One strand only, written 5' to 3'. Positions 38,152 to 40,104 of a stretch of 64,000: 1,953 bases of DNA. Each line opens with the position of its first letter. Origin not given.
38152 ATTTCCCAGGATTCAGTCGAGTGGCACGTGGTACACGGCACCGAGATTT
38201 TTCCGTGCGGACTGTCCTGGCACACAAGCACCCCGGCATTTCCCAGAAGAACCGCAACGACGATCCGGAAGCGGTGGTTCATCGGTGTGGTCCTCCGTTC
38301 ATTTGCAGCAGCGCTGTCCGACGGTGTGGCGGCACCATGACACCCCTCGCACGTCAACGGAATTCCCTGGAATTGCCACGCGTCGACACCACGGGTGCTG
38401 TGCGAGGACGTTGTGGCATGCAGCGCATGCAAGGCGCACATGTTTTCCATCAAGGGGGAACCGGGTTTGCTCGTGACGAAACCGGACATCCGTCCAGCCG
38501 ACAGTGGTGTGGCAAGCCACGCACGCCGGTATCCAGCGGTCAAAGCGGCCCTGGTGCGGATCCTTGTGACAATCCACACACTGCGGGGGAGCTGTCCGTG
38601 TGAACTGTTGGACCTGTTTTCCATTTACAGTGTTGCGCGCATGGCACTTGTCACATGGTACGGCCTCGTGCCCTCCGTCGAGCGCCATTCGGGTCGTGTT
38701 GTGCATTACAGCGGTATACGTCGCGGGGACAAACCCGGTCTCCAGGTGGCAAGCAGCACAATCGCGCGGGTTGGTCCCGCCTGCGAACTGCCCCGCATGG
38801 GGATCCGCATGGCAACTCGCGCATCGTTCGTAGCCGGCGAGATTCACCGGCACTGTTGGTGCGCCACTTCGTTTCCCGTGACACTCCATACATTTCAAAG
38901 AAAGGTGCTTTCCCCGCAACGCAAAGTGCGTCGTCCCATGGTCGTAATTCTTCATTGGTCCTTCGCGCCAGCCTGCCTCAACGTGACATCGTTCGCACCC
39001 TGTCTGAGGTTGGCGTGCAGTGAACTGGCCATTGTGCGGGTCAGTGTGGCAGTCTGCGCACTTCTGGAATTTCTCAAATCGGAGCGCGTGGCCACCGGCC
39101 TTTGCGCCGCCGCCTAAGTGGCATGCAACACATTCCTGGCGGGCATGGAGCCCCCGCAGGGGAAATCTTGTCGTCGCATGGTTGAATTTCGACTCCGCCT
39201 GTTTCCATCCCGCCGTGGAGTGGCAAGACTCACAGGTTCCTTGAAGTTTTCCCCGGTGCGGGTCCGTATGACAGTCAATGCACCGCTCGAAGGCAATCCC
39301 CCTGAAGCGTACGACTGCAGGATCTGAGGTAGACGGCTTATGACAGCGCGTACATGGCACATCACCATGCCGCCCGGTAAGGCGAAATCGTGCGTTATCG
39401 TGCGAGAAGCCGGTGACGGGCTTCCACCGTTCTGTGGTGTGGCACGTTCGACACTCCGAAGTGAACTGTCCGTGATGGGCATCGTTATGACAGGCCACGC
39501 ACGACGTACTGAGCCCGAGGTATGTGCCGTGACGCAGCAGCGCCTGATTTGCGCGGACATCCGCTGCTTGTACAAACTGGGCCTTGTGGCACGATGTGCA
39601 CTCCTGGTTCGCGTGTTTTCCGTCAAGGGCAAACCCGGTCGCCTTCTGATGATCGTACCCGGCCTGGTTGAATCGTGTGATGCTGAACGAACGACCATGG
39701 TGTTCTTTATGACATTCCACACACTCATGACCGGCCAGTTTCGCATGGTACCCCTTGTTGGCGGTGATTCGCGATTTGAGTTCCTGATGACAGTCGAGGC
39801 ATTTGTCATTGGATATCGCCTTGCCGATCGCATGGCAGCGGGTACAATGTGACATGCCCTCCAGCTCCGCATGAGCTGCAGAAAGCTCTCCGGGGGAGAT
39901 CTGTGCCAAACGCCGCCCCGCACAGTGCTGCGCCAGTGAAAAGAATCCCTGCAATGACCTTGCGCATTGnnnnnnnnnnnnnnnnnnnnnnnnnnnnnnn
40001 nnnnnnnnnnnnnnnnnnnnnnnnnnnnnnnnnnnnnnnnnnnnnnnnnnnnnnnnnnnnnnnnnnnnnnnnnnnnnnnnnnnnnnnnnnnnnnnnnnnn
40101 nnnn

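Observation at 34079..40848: Candidate porin-cytochrome electron conduit: 36 CXXCH sites in two adjacent cytochromes, flanked by a His-paired membrane protein, a dedicated beta-barrel OMP and an Fe-S flavoprotein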

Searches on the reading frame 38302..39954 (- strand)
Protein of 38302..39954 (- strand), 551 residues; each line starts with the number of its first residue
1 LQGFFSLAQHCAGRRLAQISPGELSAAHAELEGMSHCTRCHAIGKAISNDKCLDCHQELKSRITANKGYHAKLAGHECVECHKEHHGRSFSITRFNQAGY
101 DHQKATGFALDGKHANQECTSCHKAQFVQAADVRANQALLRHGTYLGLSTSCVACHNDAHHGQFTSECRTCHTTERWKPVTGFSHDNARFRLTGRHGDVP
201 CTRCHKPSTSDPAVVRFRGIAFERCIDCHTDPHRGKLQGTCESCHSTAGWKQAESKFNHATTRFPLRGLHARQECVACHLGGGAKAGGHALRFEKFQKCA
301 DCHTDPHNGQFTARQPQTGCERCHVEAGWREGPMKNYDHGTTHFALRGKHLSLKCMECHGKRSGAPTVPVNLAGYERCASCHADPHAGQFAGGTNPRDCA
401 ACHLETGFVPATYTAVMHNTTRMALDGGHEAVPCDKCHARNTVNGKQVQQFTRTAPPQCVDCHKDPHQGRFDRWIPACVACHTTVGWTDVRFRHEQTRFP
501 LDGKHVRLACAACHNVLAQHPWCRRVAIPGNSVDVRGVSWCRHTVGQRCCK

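Call 4: search_protein_families(library=pfam, proteins=[window:38302-39954:-], max_evalue=0.01)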
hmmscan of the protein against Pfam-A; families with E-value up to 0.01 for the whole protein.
window:38302-39954:- (551 aa): 4 families
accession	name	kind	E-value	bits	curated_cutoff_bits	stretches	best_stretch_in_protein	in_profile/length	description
PF14522.11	Cytochrome_C7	-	1.6e-22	79.6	24.8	6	115-173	12-67/67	Cytochrome c7 and related cytochrome c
PF14537.11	Cytochrom_c3_2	-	3.5e-19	69.5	25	3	458-518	8-68/79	Cytochrome c3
PF02085.21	Cytochrom_CIII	-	1.4e-11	45.1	22.9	1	27-86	27-86/101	Class III cytochrome C family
PF12511.13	DUF3716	-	0.0061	16.9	22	1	192-246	6-49/59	Protein of unknown function (DUF3716)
